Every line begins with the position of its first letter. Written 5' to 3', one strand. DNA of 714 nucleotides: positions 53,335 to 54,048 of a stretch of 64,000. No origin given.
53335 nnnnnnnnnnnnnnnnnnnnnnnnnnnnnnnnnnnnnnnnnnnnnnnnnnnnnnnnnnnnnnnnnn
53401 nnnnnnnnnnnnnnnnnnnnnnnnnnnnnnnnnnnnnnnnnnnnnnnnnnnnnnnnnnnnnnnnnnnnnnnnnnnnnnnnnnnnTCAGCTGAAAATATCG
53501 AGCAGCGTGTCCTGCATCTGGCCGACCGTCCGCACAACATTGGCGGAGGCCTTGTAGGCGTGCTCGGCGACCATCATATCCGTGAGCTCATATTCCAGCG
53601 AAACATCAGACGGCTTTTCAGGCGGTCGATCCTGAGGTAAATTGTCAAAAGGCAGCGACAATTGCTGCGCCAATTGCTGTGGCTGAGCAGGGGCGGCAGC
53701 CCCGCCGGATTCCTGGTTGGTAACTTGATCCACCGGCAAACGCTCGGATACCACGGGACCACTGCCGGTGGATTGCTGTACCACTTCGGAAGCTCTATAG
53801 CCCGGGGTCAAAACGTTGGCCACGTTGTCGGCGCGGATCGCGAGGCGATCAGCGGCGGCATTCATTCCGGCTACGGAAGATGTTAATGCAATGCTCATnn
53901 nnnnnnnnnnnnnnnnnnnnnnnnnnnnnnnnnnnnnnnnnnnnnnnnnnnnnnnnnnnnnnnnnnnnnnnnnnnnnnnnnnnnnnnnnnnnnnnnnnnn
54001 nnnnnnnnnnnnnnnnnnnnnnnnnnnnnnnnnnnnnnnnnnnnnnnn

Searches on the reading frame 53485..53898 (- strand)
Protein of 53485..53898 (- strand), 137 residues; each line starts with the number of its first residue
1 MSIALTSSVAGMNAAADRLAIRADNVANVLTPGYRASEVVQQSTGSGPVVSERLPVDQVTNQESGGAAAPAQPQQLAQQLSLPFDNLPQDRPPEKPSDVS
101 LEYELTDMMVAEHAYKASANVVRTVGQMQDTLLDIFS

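Call 6: search_protein_families(library=pfam, proteins=[window:53485-53898:-], max_evalue=0.01)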
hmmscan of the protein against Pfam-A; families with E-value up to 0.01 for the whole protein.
window:53485-53898:- (137 aa): 2 families
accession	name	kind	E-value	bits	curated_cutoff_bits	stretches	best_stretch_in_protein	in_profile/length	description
PF06429.18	Flg_bbr_C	-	9.9e-08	31.8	23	1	97-134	8-45/46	Flagellar basal body rod FlgEFG protein C-terminal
PF00460.25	Flg_bb_rod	-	9.4e-06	25.9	20.7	1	8-35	4-31/31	Flagella basal body rod protein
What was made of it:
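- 53485..53898 (-): Gene for a 137-aa flagellar axial (rod)-like protein, an orphan with no flagellar cluster nearby. Pfam Flg_bb_rod and Flg_bbr_C score above their cut-offs (call 6).
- Checked: The left gene (53485-53898, minus strand) carries Flg_bb_rod and Flg_bbr_C domains (call 6).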

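Call 12: find_encoding_contigs(protein=window:53485-53898:-, flank=3000, max_places=10)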
Protein window:53485-53898:- (137 aa): no gene with exactly this product is on record in the collection.

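Call 13: find_homologous_proteins(query=window:53485-53898:-, max_evalue=0.00001)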
Query window:53485-53898:- (137 aa): 19 proteins with E <= 0.00001 among 84 candidates.
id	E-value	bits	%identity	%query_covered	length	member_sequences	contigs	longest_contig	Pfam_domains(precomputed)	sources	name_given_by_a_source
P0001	2.0e-79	281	99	100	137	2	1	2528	PF06429.19,PF00460.26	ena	-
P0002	8.3e-64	231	86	100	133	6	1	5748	PF06429.19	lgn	-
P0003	1.2e-63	230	85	100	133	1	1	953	PF06429.19,PF00460.26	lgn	-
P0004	1.7e-60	220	80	100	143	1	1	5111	PF06429.19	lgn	-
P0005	8.0e-49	183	70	100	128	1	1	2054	PF06429.19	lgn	-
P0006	1.2e-46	176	70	92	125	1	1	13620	PF06429.19,PF00460.26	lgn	-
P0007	2.3e-46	175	73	92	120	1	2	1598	PF06429.19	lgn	-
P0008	3.1e-44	168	66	99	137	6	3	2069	PF06429.19,PF00460.26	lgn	-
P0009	9.4e-44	166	70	92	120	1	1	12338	PF06429.19,PF00460.26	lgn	-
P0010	1.1e-39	153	64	99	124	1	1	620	PF06429.19,PF00460.26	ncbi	-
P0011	3.3e-39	152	62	99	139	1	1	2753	PF00460.26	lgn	-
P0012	2.8e-38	149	61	97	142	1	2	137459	-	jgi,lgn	jgi:flagellar hook protein FlgE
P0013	3.4e-37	145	60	99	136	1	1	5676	PF06429.19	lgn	-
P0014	3.5e-36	142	59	99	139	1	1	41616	-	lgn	-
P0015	3.5e-35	139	59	99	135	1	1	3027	-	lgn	-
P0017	6.1e-32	128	56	99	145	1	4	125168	PF06429.19,PF00460.26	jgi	jgi:flagellar hook-associated protein FlgK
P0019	7.9e-27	112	55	100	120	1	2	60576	PF06429.19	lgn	-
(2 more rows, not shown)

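Call 14: find_encoding_contigs(protein=P0001, flank=4000, max_places=3)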
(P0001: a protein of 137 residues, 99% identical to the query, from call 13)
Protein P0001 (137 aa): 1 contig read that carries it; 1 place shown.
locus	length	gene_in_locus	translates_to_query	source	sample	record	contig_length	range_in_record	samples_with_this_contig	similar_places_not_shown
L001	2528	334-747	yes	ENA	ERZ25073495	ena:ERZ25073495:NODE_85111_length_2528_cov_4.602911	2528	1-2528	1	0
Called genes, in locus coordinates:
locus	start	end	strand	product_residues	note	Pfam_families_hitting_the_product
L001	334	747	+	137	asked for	PF00460:Flg_bb_rod (weak), PF06429:Flg_bbr_C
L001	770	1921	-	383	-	PF00890:FAD_binding_2 (weak), PF01266:DAO, PF03486:HI0933_like (faint), PF07992:Pyr_redox_2 (faint), PF13450:NAD_binding_8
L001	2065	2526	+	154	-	?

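Call 15: find_encoding_contigs(protein=P0002, flank=4000, max_places=3)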
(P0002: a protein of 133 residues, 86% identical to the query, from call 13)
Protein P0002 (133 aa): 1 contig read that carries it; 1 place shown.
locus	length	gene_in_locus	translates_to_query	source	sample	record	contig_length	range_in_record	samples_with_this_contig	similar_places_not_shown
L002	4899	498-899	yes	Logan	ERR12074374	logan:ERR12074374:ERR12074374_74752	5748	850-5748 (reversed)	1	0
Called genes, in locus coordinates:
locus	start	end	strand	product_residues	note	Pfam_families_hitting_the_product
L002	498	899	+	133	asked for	PF06429:Flg_bbr_C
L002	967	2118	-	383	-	PF00890:FAD_binding_2 (weak), PF01266:DAO, PF07992:Pyr_redox_2 (faint), PF13450:NAD_binding_8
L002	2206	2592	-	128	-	PF00072:Response_reg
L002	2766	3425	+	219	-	PF14512:TM1586_NiRdase (faint), PF00881:Nitroreductase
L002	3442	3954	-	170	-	PF00034:Cytochrom_C (weak), PF13442:Cytochrome_CBB3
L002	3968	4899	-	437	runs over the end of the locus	PF00174:Oxidored_molyb, PF03404:Mo-co_dimer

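Call 16: find_encoding_contigs(protein=P0004, flank=4000, max_places=3)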
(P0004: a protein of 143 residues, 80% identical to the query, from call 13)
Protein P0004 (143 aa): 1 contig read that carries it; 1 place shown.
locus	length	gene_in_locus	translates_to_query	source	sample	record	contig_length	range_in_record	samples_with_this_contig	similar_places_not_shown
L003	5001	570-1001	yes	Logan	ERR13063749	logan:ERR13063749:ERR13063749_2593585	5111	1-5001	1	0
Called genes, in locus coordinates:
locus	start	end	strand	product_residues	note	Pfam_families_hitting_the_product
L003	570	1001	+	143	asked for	PF06429:Flg_bbr_C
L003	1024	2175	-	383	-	PF00890:FAD_binding_2 (weak), PF01266:DAO, PF07992:Pyr_redox_2 (weak), PF13450:NAD_binding_8, PF13454:NAD_binding_9 (faint)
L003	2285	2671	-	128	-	PF00072:Response_reg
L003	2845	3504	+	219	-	PF00881:Nitroreductase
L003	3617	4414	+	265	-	PF00165:HTH_AraC, PF12833:HTH_18, PF00165:HTH_AraC (weak)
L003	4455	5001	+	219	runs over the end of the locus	?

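Call 17: find_encoding_contigs(protein=P0006, flank=4000, max_places=3)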
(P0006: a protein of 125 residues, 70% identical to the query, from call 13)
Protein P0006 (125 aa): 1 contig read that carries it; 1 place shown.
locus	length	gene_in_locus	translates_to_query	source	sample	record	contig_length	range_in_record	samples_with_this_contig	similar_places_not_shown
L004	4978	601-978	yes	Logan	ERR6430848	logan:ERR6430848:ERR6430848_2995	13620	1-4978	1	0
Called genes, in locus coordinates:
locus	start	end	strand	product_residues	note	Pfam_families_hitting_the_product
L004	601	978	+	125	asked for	PF00460:Flg_bb_rod (faint), PF06429:Flg_bbr_C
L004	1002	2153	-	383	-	PF00890:FAD_binding_2, PF01266:DAO, PF05834:Lycopene_cycl (faint), PF07992:Pyr_redox_2 (faint), PF13450:NAD_binding_8, PF13454:NAD_binding_9 (faint)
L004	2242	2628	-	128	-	PF00072:Response_reg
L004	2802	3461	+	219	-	PF14512:TM1586_NiRdase (faint), PF00881:Nitroreductase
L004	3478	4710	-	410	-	PF07690:MFS_1, PF13347:MFS_2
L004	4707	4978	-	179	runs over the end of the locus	PF00034:Cytochrom_C, PF13442:Cytochrome_CBB3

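Call 20: find_encoding_contigs(protein=P0012, flank=5000, max_places=2)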
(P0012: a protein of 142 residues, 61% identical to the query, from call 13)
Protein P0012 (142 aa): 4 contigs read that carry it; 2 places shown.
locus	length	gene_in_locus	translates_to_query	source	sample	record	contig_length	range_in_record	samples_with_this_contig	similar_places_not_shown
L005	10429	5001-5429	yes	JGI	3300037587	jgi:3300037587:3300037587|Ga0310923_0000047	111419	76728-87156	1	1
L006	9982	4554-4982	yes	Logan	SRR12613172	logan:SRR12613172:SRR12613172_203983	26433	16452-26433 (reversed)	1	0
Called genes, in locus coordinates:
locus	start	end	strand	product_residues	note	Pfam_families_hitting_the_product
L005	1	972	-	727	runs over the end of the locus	PF01642:MM_CoA_mutase, PF02310:B12-binding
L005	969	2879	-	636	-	PF01642:MM_CoA_mutase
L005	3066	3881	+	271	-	PF00106:adh_short, PF08659:KR, PF13561:adh_short_C2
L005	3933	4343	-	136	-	-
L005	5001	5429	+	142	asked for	-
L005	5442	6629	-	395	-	PF01266:DAO, PF13450:NAD_binding_8 (faint)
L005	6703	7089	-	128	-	PF00072:Response_reg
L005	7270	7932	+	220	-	PF00881:Nitroreductase, PF14512:TM1586_NiRdase (faint)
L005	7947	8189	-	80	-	PF08028:Acyl-CoA_dh_2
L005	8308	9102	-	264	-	PF00378:ECH_1, PF16113:ECH_2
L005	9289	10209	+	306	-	PF00685:Sulfotransfer_1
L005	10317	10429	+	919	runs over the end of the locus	PF17148:DUF5117, PF16313:DUF4953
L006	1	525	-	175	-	?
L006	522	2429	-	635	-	PF01642:MM_CoA_mutase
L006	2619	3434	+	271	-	PF00106:adh_short, PF08659:KR, PF13561:adh_short_C2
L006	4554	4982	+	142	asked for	-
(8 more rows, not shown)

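Call 21: find_encoding_contigs(protein=P0017, flank=5000, max_places=2)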
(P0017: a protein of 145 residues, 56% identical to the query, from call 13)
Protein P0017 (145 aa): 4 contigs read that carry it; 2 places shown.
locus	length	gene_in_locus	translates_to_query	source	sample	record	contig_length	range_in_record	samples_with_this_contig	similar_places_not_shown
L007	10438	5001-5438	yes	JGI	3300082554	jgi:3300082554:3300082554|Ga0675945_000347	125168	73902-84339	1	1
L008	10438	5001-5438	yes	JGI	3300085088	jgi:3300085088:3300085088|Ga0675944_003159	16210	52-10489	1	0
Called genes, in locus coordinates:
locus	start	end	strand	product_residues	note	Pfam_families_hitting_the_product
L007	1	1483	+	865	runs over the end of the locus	PF02129:Peptidase_S15 (weak), PF00561:Abhydrolase_1 (faint), PF01738:DLH, PF12146:Hydrolase_4 (faint), PF12697:Abhydrolase_6 (weak), PF00326:Peptidase_S9, PF02230:Abhydrolase_2 (faint), PF20434:BD-FAE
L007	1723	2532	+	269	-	PF00106:adh_short, PF08659:KR, PF13561:adh_short_C2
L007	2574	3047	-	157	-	-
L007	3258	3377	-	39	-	-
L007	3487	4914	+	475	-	PF22807:TrAA12, PF23500:DUF7133, PF07995:GSDH, PF22807:TrAA12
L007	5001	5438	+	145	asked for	PF00460:Flg_bb_rod (weak), PF06429:Flg_bbr_C (weak)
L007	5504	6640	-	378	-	PF01266:DAO, PF03486:HI0933_like (faint), PF07992:Pyr_redox_2 (faint), PF13450:NAD_binding_8, PF13738:Pyr_redox_3 (faint)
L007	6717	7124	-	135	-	PF00072:Response_reg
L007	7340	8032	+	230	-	PF14512:TM1586_NiRdase (faint), PF00881:Nitroreductase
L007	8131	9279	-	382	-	PF02771:Acyl-CoA_dh_N, PF00441:Acyl-CoA_dh_1 (weak), PF08028:Acyl-CoA_dh_2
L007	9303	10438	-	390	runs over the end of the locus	PF02771:Acyl-CoA_dh_N, PF02770:Acyl-CoA_dh_M, PF00441:Acyl-CoA_dh_1, PF08028:Acyl-CoA_dh_2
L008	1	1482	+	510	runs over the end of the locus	?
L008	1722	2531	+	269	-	PF00106:adh_short, PF08659:KR, PF13561:adh_short_C2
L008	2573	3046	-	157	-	-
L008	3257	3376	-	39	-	-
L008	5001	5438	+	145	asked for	PF00460:Flg_bb_rod (weak), PF06429:Flg_bbr_C (weak)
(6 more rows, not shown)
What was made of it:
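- A 39-aa gene was called there in L007 (call 21).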

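Call 22: find_encoding_contigs(protein=P0014, flank=5000, max_places=2)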
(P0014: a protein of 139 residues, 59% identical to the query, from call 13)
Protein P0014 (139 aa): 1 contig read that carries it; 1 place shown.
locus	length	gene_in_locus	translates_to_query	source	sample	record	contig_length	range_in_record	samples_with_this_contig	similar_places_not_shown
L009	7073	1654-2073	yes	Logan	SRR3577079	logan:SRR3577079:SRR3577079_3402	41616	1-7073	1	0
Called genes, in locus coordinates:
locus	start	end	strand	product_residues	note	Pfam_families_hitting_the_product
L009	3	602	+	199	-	?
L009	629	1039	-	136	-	-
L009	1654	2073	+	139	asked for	-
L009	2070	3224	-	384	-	PF01266:DAO, PF07992:Pyr_redox_2 (faint), PF13450:NAD_binding_8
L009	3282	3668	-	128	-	PF00072:Response_reg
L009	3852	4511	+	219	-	PF14512:TM1586_NiRdase (faint), PF00881:Nitroreductase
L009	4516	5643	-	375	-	PF02771:Acyl-CoA_dh_N, PF08028:Acyl-CoA_dh_2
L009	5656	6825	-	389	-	PF02771:Acyl-CoA_dh_N, PF02770:Acyl-CoA_dh_M, PF00441:Acyl-CoA_dh_1, PF08028:Acyl-CoA_dh_2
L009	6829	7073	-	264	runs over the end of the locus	PF00378:ECH_1, PF16113:ECH_2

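Call 23: find_encoding_contigs(protein=P0019, flank=5000, max_places=2)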
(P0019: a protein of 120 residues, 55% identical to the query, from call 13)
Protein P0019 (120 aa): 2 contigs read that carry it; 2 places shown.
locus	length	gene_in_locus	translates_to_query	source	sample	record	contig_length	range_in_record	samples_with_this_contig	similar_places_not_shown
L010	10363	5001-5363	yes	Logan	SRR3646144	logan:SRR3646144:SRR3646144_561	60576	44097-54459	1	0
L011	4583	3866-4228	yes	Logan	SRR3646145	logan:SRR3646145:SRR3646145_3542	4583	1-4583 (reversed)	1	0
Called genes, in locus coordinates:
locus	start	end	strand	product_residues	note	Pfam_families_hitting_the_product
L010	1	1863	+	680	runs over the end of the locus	PF00561:Abhydrolase_1 (faint), PF01738:DLH (weak), PF02129:Peptidase_S15 (faint), PF20434:BD-FAE, PF00326:Peptidase_S9, PF12146:Hydrolase_4 (faint), PF12697:Abhydrolase_6 (weak)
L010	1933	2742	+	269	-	PF00106:adh_short, PF08659:KR (weak), PF13561:adh_short_C2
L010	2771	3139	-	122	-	-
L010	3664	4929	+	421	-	PF22807:TrAA12, PF23500:DUF7133, PF07995:GSDH, PF22807:TrAA12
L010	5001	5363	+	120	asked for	PF06429:Flg_bbr_C (weak)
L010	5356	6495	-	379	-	PF01266:DAO, PF13450:NAD_binding_8 (weak)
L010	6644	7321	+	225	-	PF00881:Nitroreductase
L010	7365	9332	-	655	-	PF16177:ACAS_N, PF00501:AMP-binding, PF13193:AMP-binding_C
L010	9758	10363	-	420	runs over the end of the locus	-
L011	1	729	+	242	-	?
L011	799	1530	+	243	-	PF00106:adh_short, PF08659:KR (weak), PF13561:adh_short_C2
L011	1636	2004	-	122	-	-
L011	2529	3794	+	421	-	PF22807:TrAA12, PF23500:DUF7133, PF07995:GSDH, PF22807:TrAA12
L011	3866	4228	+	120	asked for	PF06429:Flg_bbr_C (weak)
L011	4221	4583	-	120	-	?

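Call 35: search_protein_families(library=pfam, proteins=[L005:3933-4343:-, L007:2574-3047:-], max_evalue=10)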
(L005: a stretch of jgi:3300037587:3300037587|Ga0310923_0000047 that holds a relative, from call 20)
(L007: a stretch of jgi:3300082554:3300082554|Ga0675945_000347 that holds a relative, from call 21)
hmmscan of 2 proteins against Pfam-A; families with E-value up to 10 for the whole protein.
L005:3933-4343:- (136 aa): 1 family
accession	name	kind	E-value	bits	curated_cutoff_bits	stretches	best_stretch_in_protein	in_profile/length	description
PF03748.19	FliL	-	0.084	13.9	24.6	1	35-126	2-97/103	Flagellar basal body-associated protein FliL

L007:2574-3047:- (157 aa): 2 families
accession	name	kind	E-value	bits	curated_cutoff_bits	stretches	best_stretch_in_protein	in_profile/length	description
PF03748.19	FliL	-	0.00014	22.7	24.6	1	58-155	2-103/103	Flagellar basal body-associated protein FliL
PF00833.23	Ribosomal_S17e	-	0.16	12.4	22.8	1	89-137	49-96/122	Ribosomal S17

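Call 87: search_protein_families(library=ncbifam, proteins=[window:53485-53898:-], max_evalue=0.01)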
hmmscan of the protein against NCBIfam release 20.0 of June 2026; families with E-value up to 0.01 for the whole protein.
window:53485-53898:- (137 aa): 23 families
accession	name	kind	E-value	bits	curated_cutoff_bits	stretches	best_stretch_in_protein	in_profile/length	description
TIGR02492.1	flgK_ends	equivalog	2.3e-13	50.3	170.75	2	97-134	399-436/437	flagellar hook-associated protein FlgK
NF004243.1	PRK05682.2-2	equivalog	4.6e-11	42.4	801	1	4-38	6-40/420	flagellar hook protein FlgE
TIGR03506.1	FlgEFG_subfam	subfamily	3.2e-10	40.2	70.25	1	4-62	2-52/351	flagellar hook-basal body complex protein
NF004242.0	PRK05682.2-1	equivalog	6.6e-10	38.3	365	2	2-44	4-46/422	flagellar hook protein FlgE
NF004238.1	PRK05682.1-1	equivalog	1.6e-09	37.6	400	2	6-39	4-37/414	flagellar hook protein FlgE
NF004241.1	PRK05682.1-5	equivalog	3.5e-09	36.3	469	1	1-42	1-42/446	flagellar hook protein FlgE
NF009275.1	PRK12632.1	equivalog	2e-08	34.7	170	1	3-135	6-127/130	flagellar basal body rod protein FlgC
TIGR02490.1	flgF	equivalog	2.2e-07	30.7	178.5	1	7-46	3-42/218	flagellar basal-body rod protein FlgF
TIGR02488.1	flgG_G_neg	equivalog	4.7e-07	29.6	252.75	1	4-39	1-36/259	flagellar basal-body rod protein FlgG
NF040922.1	flgE_Caulobact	equivalog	1.2e-06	27.9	750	1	4-39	6-41/505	flagellar hook protein FlgE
NF009278.1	PRK12636.1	equivalog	2e-06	27.5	350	1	4-44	4-44/263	flagellar basal body rod protein FlgG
NF005286.1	PRK06803.1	equivalog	7.9e-06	25.2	467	0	97-134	363-400/402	flagellar hook protein FlgE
TIGR01395.1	FlgC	equivalog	1.1e-05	25.7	102.1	1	8-135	7-135/137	flagellar basal body rod protein FlgC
NF009270.0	PRK12627.1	equivalog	2.9e-05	24.4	128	1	13-121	16-113/128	FlgB family protein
NF009279.0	PRK12637.1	equivalog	2.9e-05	22.9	663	0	97-133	434-470/473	flagellar hook protein FlgE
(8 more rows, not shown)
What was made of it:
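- On Flagellar rod proteins FlgB/FlgC: The best FlgC models score 34.7 bits (cut-off 170) and 25.7 bits (cut-off 102) (call 87).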
